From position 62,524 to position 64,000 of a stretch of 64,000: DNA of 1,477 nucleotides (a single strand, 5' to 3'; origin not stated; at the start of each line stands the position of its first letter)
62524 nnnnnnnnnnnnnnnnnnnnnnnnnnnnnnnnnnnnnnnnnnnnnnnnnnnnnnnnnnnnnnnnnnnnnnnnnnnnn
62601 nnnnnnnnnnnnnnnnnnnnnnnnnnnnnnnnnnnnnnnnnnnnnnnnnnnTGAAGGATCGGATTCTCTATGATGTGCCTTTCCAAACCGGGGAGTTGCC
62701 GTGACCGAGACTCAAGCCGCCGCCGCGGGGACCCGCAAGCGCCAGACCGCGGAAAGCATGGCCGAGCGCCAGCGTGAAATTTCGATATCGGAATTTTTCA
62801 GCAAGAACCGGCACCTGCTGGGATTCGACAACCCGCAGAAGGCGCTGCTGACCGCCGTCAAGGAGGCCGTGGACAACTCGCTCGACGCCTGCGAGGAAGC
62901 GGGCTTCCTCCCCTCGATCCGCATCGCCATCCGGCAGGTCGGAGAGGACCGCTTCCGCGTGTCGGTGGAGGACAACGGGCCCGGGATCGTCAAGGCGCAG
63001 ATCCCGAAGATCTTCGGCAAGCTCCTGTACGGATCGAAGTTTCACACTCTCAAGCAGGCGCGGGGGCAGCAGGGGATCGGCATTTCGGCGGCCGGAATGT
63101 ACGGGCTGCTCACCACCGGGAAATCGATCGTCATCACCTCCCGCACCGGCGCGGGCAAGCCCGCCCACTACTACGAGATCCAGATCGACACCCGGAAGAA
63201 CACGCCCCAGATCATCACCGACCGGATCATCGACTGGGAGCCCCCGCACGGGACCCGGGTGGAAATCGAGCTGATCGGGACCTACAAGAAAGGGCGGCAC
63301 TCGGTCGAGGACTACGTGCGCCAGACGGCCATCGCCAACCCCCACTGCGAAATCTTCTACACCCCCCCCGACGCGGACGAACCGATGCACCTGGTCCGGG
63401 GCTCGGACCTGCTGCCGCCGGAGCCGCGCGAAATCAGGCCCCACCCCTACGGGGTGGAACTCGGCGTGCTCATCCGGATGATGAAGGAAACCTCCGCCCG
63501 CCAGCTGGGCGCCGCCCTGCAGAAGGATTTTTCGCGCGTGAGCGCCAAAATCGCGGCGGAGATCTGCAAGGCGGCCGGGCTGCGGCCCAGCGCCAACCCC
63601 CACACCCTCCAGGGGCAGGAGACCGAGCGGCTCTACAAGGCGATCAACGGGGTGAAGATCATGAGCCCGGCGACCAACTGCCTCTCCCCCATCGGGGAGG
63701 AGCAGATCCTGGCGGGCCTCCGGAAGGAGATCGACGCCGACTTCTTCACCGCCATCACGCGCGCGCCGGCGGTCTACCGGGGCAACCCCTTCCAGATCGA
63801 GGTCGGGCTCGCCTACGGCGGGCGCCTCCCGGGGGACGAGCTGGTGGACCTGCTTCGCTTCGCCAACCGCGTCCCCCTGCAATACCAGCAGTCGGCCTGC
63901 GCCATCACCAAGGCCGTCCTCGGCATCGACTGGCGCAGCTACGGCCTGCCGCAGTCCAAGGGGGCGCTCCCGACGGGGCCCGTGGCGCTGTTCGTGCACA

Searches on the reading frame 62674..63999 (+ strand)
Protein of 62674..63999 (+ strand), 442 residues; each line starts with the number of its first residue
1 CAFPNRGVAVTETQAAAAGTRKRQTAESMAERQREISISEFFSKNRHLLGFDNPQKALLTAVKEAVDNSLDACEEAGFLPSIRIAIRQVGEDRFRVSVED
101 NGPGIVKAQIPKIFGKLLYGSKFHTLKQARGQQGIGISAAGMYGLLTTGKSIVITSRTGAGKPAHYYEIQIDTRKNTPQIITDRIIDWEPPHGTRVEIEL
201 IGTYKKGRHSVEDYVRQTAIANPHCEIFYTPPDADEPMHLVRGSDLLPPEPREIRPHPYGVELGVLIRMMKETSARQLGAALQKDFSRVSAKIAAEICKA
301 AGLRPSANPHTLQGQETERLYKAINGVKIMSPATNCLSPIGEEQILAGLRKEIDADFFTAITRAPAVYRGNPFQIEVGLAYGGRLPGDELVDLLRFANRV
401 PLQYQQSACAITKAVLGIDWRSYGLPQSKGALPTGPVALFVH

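Call 36: search_protein_families(library=pfam, proteins=[window:62674-63999:+], max_evalue=0.0001)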
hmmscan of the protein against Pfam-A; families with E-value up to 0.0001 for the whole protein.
window:62674-63999:+ (442 aa): 3 families
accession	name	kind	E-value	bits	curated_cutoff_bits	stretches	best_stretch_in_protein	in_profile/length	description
PF09239.17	Topo-VIb_trans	-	1.7e-38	132.3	24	1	332-442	1-106/159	Topoisomerase VI B subunit, transducer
PF02518.31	HATPase_c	-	1e-12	48.9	26.4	1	55-162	3-101/111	Histidine kinase-, DNA gyrase B-, and HSP90-like ATPase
PF13589.12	HATPase_c_3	-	1.7e-09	38.2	25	1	60-172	5-106/137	Histidine kinase-, DNA gyrase B-, and HSP90-like ATPase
